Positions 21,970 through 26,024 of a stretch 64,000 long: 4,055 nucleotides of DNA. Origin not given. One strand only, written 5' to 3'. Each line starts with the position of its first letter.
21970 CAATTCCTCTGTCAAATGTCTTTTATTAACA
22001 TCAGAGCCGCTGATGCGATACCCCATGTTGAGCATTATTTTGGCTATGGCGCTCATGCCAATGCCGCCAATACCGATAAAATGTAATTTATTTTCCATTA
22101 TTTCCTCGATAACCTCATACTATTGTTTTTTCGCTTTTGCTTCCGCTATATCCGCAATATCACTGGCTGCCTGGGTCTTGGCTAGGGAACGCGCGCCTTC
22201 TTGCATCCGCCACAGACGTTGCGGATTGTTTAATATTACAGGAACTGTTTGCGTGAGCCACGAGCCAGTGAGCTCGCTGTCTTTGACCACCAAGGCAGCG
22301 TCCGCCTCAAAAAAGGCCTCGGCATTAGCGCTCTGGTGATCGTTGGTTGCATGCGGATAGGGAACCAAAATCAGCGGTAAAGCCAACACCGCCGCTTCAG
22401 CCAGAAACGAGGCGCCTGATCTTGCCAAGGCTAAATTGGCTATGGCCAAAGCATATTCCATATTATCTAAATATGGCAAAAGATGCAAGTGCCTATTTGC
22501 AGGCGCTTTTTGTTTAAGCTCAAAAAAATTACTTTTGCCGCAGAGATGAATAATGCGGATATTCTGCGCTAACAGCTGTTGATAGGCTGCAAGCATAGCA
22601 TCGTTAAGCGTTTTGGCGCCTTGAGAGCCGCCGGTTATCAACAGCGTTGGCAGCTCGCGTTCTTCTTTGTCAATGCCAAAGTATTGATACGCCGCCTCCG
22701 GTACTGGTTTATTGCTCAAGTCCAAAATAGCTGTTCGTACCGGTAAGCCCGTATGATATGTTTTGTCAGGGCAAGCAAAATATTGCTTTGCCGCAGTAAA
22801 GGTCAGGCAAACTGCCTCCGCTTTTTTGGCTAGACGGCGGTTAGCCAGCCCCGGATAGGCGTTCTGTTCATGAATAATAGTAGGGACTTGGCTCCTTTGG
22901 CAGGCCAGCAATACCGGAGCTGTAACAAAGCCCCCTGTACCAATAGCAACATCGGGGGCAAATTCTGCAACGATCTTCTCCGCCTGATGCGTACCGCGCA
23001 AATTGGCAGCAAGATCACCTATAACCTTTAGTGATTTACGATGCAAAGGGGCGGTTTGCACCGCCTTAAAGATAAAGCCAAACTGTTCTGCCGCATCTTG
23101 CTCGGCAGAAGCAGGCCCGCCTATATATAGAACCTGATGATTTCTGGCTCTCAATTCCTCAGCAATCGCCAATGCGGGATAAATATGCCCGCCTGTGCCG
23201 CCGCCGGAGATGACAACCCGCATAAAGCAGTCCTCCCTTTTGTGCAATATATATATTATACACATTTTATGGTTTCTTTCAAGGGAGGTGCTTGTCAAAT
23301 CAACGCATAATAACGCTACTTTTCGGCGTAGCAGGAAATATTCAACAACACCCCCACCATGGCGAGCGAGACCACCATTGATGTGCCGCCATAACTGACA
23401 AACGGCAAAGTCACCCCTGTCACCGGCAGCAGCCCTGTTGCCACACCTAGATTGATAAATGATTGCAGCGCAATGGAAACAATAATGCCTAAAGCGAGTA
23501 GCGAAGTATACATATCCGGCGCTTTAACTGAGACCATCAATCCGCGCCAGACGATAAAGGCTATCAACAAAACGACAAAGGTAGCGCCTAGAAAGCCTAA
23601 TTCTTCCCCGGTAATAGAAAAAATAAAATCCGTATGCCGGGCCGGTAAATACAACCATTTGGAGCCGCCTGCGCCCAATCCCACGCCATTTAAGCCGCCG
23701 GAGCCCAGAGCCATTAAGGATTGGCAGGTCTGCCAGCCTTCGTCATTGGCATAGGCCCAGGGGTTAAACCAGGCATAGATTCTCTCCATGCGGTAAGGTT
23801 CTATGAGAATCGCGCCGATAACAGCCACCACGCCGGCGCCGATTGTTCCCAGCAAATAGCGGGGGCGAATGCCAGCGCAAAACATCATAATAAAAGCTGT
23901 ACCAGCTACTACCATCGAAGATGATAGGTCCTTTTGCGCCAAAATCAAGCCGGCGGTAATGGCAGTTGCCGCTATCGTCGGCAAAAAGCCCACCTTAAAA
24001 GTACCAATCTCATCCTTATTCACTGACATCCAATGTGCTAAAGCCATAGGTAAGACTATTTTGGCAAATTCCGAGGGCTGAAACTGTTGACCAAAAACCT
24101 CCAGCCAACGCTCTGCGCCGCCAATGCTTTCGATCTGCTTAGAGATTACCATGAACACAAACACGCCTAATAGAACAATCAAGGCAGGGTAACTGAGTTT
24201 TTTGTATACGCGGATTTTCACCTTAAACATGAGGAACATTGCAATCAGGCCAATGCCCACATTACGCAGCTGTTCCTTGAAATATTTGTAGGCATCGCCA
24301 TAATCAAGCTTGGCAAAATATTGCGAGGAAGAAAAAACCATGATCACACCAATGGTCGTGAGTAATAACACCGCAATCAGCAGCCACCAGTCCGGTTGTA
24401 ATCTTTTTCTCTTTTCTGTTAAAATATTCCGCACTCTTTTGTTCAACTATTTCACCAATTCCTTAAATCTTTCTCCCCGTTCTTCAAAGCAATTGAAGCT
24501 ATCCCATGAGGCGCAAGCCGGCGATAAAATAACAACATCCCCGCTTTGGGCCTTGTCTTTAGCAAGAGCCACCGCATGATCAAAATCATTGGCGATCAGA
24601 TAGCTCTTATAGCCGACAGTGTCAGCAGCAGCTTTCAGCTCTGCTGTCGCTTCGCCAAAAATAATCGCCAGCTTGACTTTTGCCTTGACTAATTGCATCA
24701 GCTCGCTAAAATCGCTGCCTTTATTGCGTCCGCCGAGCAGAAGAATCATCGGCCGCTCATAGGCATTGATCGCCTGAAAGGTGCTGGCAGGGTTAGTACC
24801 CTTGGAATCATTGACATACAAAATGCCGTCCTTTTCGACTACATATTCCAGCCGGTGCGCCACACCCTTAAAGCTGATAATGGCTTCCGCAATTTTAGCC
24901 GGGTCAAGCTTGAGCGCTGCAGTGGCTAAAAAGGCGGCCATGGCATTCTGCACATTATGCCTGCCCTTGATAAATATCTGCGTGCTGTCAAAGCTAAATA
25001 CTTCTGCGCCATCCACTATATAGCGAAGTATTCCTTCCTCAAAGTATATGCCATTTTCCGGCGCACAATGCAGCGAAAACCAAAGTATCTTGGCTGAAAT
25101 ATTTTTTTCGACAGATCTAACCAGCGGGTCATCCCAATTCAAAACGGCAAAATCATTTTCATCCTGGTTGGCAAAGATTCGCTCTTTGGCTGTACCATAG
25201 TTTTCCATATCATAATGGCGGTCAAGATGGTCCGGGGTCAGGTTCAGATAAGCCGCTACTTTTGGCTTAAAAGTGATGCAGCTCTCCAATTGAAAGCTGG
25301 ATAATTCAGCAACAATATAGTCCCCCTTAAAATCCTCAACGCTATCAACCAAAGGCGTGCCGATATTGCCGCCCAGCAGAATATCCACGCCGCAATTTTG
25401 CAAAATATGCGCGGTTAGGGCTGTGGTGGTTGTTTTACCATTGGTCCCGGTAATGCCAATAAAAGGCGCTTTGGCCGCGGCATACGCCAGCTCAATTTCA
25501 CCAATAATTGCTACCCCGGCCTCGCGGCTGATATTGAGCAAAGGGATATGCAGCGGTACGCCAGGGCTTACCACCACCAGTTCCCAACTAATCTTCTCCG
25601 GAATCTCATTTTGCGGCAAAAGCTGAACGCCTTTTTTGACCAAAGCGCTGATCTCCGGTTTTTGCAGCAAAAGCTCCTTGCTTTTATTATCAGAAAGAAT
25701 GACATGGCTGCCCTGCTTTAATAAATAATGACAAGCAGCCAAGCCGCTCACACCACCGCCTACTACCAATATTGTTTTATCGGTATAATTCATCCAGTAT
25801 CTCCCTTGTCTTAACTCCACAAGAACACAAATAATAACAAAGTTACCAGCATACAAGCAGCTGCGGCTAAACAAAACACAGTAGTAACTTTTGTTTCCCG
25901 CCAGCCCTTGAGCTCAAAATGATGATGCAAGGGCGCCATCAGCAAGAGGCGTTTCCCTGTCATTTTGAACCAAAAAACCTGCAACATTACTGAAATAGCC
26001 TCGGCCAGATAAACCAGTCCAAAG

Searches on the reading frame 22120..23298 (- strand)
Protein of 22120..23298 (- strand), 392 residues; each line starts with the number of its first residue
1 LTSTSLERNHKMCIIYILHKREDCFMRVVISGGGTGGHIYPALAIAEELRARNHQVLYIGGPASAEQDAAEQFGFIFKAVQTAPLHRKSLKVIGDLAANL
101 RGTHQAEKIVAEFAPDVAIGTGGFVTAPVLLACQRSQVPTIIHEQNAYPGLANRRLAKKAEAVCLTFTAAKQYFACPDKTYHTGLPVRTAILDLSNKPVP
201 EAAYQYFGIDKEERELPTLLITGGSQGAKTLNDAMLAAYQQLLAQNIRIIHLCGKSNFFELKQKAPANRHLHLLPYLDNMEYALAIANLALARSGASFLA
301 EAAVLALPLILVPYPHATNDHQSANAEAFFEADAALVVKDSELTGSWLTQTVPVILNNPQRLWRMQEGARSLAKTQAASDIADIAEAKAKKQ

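Call 66: search_protein_families(library=pfam, proteins=[window:22120-23298:-], max_evalue=1e-10)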
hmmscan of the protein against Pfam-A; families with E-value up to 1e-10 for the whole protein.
window:22120-23298:- (392 aa): 2 families
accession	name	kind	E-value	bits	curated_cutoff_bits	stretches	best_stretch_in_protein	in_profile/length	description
PF04101.22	Glyco_tran_28_C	-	1.8e-37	129.3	22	1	218-379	1-160/166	Glycosyltransferase family 28 C-terminal domain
PF03033.26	Glyco_transf_28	-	4.5e-36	124.4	26.2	1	28-163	1-137/139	Glycosyltransferase family 28 N-terminal domain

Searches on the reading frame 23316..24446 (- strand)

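Call 66: search_protein_families(library=pfam, proteins=[window:23316-24446:-], max_evalue=1e-10)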
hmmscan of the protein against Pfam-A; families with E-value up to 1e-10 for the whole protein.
window:23316-24446:- (376 aa): 1 family
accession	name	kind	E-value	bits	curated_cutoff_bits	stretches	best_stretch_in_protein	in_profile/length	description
PF01098.24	FTSW_RODA_SPOVE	-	2e-102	343.3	26.4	1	22-374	4-354/356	Cell cycle protein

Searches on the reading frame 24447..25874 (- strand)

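Call 66: search_protein_families(library=pfam, proteins=[window:24447-25874:-], max_evalue=1e-10)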
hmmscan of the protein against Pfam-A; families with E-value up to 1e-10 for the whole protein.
window:24447-25874:- (475 aa): 2 families
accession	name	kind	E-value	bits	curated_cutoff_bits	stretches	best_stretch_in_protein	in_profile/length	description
PF08245.18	Mur_ligase_M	-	2.6e-32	112.8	24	1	141-317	1-199/200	Mur ligase middle domain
PF02875.26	Mur_ligase_C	-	5.5e-15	56.8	28.4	1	340-454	1-127/127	Mur ligase, glutamate ligase domain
